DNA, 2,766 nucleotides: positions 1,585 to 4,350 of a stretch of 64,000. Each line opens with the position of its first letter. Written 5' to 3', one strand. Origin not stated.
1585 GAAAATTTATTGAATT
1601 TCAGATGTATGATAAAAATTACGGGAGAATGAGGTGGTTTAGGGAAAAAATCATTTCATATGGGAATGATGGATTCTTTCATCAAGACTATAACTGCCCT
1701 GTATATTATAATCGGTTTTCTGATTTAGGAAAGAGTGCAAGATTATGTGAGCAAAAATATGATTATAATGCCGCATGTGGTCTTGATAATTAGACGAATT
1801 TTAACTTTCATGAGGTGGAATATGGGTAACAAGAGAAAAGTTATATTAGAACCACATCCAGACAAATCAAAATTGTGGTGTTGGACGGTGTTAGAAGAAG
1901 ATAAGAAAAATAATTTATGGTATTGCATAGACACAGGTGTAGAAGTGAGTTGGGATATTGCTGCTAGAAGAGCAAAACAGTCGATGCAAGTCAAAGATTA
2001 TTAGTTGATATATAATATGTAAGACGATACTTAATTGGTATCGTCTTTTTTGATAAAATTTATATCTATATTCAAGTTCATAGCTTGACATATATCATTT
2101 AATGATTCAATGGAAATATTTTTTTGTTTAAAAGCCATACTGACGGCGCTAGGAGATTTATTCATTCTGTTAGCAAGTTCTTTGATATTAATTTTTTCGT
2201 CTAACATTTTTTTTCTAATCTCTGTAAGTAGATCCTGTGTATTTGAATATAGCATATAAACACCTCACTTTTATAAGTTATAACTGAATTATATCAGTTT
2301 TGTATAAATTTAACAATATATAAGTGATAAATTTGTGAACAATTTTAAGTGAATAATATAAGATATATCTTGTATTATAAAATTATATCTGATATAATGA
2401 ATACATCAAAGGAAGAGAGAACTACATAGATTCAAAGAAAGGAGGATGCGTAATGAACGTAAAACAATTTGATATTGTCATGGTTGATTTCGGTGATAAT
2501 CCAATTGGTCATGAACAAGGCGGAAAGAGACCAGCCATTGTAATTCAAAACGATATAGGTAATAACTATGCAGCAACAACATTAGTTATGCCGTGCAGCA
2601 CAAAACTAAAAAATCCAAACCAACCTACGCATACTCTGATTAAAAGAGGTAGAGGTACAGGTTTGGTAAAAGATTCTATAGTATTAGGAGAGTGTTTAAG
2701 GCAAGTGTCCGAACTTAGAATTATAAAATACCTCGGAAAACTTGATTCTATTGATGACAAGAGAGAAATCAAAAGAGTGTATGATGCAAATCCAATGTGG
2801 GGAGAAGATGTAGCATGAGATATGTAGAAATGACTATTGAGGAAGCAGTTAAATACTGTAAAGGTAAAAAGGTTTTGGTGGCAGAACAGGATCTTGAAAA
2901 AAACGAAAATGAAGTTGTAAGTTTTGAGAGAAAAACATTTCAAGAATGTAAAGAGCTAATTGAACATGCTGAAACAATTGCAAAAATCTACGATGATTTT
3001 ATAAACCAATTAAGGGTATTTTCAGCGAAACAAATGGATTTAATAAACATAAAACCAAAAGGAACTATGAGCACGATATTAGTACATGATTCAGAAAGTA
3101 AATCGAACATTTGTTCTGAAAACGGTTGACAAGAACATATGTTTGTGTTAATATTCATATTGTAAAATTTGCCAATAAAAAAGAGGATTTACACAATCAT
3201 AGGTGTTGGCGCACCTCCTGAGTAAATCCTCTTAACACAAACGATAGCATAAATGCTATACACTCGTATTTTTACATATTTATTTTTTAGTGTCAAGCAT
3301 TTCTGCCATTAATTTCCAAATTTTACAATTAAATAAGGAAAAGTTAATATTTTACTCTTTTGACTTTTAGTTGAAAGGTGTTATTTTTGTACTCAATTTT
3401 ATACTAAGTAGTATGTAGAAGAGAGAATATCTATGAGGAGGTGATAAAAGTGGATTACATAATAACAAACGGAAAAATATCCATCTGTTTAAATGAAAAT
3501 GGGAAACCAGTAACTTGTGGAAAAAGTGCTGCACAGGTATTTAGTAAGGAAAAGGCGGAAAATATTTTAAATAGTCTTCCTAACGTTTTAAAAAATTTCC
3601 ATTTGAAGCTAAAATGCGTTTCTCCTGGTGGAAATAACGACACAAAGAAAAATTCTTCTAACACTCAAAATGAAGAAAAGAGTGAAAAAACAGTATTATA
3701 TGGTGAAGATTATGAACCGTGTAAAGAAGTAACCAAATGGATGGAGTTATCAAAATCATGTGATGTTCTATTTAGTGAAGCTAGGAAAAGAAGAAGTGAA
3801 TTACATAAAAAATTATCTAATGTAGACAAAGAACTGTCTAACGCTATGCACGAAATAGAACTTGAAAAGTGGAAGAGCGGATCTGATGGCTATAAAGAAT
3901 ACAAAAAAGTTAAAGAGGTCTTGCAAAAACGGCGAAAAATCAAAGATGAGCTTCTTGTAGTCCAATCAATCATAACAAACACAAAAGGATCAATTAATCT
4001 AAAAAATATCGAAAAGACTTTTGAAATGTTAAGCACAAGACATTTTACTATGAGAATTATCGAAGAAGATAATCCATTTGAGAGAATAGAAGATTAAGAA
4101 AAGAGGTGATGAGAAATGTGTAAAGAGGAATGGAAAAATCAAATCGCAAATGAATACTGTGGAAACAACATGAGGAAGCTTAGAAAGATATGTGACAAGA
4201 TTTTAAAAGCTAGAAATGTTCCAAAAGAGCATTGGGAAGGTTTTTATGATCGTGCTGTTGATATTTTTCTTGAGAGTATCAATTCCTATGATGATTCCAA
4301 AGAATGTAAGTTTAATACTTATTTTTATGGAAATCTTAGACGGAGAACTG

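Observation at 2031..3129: Solitary MazF/EndoA-family toxin with a translationally coupled downstream gene and no upstream antitoxin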

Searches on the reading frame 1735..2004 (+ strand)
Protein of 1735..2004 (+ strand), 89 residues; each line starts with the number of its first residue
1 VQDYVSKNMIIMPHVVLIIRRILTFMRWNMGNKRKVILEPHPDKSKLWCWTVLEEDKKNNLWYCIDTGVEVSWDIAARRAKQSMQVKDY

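Call 3: search_protein_families(library=pfam, proteins=[window:1735-2004:+], max_evalue=1)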
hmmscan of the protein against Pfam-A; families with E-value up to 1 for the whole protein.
window:1735-2004:+ (89 aa): 0 families

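Call 4: search_protein_families(library=phrogs, proteins=[window:1735-2004:+], max_evalue=0.1)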
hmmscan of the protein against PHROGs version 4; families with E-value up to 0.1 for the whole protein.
window:1735-2004:+ (89 aa): 1 family
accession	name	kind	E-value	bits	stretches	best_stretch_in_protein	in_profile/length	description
phrog_9382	-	unknown function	0.019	16.6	1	24-57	22-55/107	-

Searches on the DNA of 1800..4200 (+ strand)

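Call 5: search_dna_similar(query=window:1800-4200:+, collection=phages, mode=near, max_rows=20)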
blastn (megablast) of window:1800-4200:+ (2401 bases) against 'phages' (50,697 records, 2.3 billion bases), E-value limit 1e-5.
No match.

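Call 90: search_rna_families(source=window, start=1900, end=3500, threshold=evalue, max_evalue=1)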
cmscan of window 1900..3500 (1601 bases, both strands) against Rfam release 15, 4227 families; matches with E-value up to 1: 1.
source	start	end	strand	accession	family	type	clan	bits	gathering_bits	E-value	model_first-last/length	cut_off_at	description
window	2009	2052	+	RF02451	ncr1241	Gene; sRNA;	-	23.3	60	0.41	1-63/63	no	Bacillus sRNA ncr1241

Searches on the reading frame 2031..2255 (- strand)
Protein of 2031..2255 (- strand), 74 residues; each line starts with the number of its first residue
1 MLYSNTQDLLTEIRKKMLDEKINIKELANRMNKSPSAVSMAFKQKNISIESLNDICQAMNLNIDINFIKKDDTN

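Call 3: search_protein_families(library=pfam, proteins=[window:2031-2255:-], max_evalue=1)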
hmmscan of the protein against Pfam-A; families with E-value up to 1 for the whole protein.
window:2031-2255:- (74 aa): 10 families
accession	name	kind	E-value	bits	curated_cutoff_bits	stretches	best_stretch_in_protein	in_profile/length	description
PF13443.12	HTH_26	-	5e-07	30.3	22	1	13-63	2-54/63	Cro/C1-type HTH DNA-binding domain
PF01381.28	HTH_3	-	1.1e-05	25.7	23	1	13-64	1-53/55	Helix-turn-helix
PF13412.12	HTH_24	-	0.0017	18.4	21.9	1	7-39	6-35/48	Winged helix-turn-helix DNA-binding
PF04760.21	IF2_N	-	0.0034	17.6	25.3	1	20-48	2-30/53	Translation initiation factor IF-2, N-terminal region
PF13936.12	HTH_38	-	0.0075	16.4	27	1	16-39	15-38/44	Helix-turn-helix domain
PF13744.12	HTH_37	-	0.033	14.4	27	1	9-66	19-78/80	Helix-turn-helix domain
PF01022.26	HTH_5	-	0.051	13.9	22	1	17-40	11-34/47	Bacterial regulatory protein, arsR family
PF22797.1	SlpA_D2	-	0.078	14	24.5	1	5-65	21-81/102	SlpA domain II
PF01047.28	MarR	-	0.11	12.9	24.6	1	21-41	17-37/59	MarR family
PF01325.25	Fe_dep_repress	-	0.19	12.4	26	1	4-39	4-40/60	Iron dependent repressor, N-terminal DNA binding domain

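Call 4: search_protein_families(library=phrogs, proteins=[window:2031-2255:-], max_evalue=0.1)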
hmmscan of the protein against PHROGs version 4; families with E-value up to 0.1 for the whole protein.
window:2031-2255:- (74 aa): 18 families
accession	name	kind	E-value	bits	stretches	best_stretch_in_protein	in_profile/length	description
phrog_1373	-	transcription regulation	1.6e-07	32.5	1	10-70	65-126/166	transcriptional regulator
phrog_8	-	transcription regulation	4.2e-07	30.7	1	3-64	74-133/346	transcriptional regulator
phrog_3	-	transcription regulation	3.5e-05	24.7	1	8-71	88-148/430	transcriptional repressor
phrog_2339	-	DNA, RNA and nucleotide metabolism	0.00027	21.9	1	8-73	25-92/98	HTH DNA binding protein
phrog_7126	-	DNA, RNA and nucleotide metabolism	0.00055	20.9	1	18-70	27-81/120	HTH DNA binding protein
phrog_1728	-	transcription regulation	0.0038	17.2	1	7-62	2-58/380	transcriptional regulator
phrog_8522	-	DNA, RNA and nucleotide metabolism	0.0045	18.5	1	12-70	11-68/71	HTH DNA binding protein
phrog_2439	-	transcription regulation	0.0082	16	1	12-65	11-65/367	transcriptional regulator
phrog_4583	-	transcription regulation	0.013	16.5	1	6-61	8-64/81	transcriptional repressor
phrog_6058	-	unknown function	0.019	15.8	1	14-48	17-51/113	-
phrog_12755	-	unknown function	0.032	15.4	1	11-26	37-52/52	-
phrog_769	-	transcription regulation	0.043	14.8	1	12-51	15-54/89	transcriptional repressor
phrog_1468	-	transcription regulation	0.047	14.3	1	6-46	5-45/67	transcriptional repressor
phrog_8994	-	unknown function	0.051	14.5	1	19-73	16-72/74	-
phrog_35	-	transcription regulation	0.06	14.4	1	16-60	80-125/181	transcriptional repressor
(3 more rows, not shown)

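Call 37: search_protein_families(library=ncbifam, proteins=[window:2031-2255:-], max_evalue=0.1)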
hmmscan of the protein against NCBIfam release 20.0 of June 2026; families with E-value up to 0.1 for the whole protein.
window:2031-2255:- (74 aa): 2 families
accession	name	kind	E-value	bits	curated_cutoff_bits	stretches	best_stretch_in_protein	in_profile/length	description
NF010465.0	PRK13890.1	equivalog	0.021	14.9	96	1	10-64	7-62/121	conjugal transfer protein TrbA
TIGR01668.1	YqeG_hyp_ppase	hypoth_equivalog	0.049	13.2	89.1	1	2-51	64-110/170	YqeG family HAD IIIA-type phosphatase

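Call 38: search_protein_families(library=padloc, proteins=[window:2031-2255:-], max_evalue=0.1)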
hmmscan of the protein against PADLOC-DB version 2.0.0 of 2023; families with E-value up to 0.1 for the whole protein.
window:2031-2255:- (74 aa): 4 families
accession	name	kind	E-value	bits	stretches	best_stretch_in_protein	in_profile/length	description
PDLC04760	PDC-M64C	-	0.00012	20.4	1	5-63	23-82/93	-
PDLC02926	HTH_VI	-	0.00028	19.1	1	12-65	8-59/92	-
PDLC01087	C3a187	-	0.0013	15.6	1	8-69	436-499/559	NERD+UvrD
PDLC01854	CARF3--CARF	-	0.0047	14.6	1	12-44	149-180/208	-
